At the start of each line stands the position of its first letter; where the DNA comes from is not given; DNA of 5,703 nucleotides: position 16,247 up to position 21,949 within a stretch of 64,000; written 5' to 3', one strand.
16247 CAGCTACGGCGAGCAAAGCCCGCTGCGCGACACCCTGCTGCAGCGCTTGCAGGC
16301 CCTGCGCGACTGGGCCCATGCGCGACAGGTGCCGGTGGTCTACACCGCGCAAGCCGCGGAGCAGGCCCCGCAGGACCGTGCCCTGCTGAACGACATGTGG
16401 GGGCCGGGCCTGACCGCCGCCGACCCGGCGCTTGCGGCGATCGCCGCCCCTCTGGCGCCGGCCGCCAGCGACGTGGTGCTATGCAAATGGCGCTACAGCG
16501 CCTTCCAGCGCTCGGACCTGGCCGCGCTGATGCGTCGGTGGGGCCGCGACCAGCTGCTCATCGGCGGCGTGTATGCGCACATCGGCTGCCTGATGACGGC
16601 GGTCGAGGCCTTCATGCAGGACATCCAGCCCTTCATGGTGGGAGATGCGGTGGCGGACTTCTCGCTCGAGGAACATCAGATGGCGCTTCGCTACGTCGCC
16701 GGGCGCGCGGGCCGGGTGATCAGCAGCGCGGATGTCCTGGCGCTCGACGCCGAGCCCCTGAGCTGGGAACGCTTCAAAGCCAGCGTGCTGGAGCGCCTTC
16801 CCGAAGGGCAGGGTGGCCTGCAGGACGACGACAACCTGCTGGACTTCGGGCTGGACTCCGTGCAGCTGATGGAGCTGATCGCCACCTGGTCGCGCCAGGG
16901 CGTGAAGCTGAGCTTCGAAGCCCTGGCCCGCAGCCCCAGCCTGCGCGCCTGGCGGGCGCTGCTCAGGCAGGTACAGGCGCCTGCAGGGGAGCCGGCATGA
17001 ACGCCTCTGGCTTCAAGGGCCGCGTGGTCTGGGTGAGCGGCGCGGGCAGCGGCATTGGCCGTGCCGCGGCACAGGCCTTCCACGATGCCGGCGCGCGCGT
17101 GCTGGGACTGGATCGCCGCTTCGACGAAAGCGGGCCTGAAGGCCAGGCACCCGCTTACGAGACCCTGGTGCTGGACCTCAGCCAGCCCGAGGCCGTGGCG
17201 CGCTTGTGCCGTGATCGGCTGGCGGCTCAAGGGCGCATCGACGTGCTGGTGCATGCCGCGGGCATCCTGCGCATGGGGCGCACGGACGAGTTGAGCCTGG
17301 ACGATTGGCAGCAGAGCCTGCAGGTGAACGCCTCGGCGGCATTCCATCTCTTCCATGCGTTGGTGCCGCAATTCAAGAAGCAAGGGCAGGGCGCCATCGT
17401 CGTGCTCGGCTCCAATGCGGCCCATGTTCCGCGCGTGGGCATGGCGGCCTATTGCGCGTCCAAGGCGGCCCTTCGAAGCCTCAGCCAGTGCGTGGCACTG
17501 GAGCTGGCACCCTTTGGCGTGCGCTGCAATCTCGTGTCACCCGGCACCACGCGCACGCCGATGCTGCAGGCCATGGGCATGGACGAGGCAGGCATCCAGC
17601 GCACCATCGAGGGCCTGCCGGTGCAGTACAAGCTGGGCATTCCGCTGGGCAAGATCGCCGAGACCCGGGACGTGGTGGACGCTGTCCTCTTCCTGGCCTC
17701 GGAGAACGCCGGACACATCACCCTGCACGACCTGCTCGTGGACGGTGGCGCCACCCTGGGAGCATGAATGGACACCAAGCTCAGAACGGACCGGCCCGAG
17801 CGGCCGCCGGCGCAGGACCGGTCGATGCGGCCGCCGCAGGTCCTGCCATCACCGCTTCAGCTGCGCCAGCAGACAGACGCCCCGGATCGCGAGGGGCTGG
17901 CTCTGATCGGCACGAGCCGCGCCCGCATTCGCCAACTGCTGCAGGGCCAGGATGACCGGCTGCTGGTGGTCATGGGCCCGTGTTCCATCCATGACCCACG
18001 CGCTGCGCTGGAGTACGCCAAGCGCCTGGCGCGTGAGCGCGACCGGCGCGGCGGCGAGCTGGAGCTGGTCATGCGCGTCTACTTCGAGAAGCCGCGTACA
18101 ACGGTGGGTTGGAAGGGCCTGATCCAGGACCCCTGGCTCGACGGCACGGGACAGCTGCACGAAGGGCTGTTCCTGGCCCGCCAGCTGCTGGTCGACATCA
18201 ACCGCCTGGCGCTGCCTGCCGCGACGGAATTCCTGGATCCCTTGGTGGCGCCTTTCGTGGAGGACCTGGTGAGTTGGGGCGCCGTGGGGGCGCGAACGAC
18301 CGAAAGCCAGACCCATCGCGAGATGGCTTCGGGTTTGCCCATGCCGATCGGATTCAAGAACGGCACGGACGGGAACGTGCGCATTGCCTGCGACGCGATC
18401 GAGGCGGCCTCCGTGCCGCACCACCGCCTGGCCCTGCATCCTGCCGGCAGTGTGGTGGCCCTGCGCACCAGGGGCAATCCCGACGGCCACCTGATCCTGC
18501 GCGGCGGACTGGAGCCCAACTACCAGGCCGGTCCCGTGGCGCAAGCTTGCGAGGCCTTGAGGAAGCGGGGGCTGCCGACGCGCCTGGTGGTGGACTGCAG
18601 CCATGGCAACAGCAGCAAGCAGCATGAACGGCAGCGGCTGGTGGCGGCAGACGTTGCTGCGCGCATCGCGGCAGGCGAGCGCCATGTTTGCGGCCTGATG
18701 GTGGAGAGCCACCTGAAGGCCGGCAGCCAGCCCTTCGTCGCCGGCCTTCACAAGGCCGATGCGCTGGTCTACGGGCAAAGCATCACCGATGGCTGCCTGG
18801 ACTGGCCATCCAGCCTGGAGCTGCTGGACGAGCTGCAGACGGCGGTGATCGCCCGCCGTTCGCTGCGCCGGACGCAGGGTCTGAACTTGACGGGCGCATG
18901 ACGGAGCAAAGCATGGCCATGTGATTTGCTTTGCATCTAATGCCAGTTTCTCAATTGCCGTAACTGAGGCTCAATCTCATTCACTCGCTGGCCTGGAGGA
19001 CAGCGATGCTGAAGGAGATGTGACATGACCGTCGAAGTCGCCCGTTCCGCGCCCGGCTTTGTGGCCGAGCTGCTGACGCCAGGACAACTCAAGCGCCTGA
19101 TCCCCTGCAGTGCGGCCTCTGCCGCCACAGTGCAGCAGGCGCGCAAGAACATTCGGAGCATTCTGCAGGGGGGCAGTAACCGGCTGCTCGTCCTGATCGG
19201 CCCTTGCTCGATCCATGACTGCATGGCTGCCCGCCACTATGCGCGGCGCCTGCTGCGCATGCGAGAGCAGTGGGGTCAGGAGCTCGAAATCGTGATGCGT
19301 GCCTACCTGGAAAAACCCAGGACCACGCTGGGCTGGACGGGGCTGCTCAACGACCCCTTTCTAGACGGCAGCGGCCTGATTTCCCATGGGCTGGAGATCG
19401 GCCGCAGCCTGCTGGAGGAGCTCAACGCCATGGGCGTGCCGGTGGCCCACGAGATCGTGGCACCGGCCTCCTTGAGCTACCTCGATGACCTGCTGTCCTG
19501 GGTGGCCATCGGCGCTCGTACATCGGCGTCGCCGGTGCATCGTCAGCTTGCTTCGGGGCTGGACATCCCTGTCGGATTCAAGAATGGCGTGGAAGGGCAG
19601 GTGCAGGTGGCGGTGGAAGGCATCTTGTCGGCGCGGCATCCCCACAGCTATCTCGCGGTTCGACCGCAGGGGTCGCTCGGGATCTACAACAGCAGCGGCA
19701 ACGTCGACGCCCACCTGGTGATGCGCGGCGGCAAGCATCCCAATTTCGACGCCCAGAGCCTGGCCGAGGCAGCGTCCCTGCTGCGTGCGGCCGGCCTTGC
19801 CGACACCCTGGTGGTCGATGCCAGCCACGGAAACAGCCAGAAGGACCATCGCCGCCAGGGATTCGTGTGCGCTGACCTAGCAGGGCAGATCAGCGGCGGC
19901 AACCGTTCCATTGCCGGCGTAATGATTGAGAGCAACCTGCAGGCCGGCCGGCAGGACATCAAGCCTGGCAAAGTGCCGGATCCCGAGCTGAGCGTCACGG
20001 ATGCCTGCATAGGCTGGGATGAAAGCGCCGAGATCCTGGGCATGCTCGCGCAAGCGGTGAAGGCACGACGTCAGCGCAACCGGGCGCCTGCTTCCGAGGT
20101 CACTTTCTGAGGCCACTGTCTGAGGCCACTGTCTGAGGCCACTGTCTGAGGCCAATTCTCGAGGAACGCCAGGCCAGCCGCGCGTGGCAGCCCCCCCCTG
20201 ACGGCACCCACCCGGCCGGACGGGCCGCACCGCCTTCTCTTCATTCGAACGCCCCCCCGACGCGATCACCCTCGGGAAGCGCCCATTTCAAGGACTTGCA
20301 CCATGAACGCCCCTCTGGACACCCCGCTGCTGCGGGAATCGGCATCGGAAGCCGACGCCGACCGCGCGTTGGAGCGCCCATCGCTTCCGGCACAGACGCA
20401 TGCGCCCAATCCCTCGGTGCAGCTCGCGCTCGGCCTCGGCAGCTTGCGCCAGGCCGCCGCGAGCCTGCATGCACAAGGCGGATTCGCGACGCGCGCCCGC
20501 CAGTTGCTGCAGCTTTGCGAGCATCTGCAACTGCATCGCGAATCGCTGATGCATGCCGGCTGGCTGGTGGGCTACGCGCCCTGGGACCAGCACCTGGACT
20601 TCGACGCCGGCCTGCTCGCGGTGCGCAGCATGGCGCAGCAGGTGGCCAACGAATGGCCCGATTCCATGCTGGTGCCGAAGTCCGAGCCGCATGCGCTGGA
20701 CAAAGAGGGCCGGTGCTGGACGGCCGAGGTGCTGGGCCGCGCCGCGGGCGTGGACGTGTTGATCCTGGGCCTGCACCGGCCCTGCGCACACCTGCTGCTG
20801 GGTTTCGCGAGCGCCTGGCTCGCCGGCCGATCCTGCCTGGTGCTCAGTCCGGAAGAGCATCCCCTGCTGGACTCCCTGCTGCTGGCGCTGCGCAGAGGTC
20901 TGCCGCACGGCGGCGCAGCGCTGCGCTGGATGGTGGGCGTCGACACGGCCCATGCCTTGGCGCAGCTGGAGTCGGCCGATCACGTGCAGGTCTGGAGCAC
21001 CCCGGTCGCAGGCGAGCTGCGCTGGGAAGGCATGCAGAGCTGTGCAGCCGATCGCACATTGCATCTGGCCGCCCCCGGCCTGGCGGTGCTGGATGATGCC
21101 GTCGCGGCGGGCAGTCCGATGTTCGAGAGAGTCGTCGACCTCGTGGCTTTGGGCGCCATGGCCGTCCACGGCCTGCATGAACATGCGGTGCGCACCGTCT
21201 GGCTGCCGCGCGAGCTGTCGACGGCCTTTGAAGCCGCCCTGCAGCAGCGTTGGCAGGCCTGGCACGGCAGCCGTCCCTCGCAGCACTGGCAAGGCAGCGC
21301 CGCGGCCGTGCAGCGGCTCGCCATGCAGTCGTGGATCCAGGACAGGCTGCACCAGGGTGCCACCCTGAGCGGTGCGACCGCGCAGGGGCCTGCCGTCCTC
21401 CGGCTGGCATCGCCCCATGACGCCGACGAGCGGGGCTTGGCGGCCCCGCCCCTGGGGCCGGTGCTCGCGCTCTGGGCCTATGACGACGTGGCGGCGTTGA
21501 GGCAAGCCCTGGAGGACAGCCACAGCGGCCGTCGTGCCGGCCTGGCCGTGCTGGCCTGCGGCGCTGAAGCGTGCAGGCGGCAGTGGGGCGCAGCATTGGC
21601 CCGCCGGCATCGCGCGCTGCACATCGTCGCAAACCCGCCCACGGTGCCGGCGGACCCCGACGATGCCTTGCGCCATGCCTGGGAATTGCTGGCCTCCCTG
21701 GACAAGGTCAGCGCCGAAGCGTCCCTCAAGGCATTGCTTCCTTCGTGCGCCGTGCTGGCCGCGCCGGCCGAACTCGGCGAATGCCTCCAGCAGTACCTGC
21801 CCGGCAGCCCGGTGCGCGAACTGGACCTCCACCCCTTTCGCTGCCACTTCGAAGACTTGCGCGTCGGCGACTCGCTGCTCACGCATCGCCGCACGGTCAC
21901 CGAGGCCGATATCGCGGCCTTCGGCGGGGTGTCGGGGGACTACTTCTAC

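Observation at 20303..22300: Full-length PaaZ with both ALDH catalytic residues substituted: a dedicated ring-forming shunt enzyme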

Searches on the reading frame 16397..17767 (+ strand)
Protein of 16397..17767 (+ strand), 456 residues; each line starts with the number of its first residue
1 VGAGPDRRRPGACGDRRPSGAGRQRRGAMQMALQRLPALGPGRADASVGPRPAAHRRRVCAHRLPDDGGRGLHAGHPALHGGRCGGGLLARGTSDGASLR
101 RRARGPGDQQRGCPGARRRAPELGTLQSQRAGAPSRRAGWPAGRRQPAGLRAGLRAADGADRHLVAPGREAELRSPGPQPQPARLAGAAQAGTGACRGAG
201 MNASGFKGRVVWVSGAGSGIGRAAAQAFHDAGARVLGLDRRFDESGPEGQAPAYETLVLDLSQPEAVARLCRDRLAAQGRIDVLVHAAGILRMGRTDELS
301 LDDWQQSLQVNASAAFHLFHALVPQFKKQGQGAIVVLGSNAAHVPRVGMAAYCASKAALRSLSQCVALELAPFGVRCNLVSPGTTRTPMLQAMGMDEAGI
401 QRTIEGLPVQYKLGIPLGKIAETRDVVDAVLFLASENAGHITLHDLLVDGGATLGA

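Call 7: search_protein_families(library=pfam, proteins=[window:16397-17767:+], max_evalue=0.0001)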
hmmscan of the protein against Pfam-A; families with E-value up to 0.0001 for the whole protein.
window:16397-17767:+ (456 aa): 5 families
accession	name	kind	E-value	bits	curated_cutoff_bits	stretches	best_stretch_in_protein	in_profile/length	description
PF13561.12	adh_short_C2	-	1.9e-49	168.8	27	1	215-453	1-236/236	Enoyl-(Acyl carrier protein) reductase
PF00106.31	adh_short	-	8.3e-45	153.1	26.6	1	210-394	2-191/195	short chain dehydrogenase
PF08659.16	KR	-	1.3e-10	41.9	22.6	1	211-364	3-161/180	KR domain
PF23441.1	SDR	-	9.2e-06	25.7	27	1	280-437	90-242/258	SDR-like rossmann domain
PF01370.27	Epimerase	-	4.9e-05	23.3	20.9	1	212-339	2-115/240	NAD dependent epimerase/dehydratase family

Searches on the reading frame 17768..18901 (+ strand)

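Call 7: search_protein_families(library=pfam, proteins=[window:17768-18901:+], max_evalue=0.0001)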
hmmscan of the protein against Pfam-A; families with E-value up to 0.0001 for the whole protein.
window:17768-18901:+ (377 aa): 1 family
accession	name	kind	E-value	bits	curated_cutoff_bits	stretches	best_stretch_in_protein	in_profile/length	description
PF00793.26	DAHP_synth_1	-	9.9e-79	264.5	25.5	1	56-348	9-264/270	DAHP synthetase I family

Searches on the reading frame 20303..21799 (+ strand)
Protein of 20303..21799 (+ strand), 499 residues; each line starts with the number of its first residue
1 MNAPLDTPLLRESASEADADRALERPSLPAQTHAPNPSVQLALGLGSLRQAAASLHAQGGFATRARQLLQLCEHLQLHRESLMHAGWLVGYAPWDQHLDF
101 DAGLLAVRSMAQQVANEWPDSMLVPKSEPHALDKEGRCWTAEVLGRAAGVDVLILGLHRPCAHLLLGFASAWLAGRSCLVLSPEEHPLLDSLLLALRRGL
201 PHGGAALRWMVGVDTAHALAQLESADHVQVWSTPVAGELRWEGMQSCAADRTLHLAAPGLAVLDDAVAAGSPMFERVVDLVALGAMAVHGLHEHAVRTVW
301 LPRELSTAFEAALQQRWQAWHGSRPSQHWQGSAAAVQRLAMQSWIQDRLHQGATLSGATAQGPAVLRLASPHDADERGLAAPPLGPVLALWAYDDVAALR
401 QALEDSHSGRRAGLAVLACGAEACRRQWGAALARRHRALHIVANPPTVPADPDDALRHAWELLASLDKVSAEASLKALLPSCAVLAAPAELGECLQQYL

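Call 31: find_related_loci(query=A2, collection=genome_contigs, flank=10000)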
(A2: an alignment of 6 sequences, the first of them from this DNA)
Query A2 (499 aa) in genome_contigs; peptide patterns used: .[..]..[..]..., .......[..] (x = any residue, [..] = any of these).
39 stretches matched a pattern; 6 encode a relative of the query (tblastn E <= 1e-3); 6 distinct loci.
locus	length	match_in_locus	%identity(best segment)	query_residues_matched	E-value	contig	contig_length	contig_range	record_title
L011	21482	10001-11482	72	1-499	0e+0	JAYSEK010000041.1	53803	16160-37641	MAG: Burkholderiaceae bacterium isolate ZZ2_ZZA248_bin.48 NODE_535_length_53803_cov_151.307472, whole genome shotgun seq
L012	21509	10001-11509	62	1-499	1e-174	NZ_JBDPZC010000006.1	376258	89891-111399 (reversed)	Roseateles flavus strain 2.12 contig6, whole genome shotgun sequence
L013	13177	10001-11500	61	1-499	9e-171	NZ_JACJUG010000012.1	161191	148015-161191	Mitsuaria sp. WAJ17 NODE_12_length_161191_cov_34.283900, whole genome shotgun sequence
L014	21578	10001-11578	46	8-499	4e-116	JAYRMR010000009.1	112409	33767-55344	MAG: Burkholderiaceae bacterium isolate XM2_XAASGE2bin.6 NODE_167_length_112409_cov_3.877033, whole genome shotgun seque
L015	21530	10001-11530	45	1-499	1e-112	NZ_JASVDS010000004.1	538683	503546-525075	Roseateles subflavus strain APW6 contig4, whole genome shotgun sequence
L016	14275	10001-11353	47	57-499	1e-105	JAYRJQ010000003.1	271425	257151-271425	MAG: Burkholderiaceae bacterium isolate SZ_szas3bin.22 NODE_56_length_271425_cov_3.22653, whole genome shotgun sequence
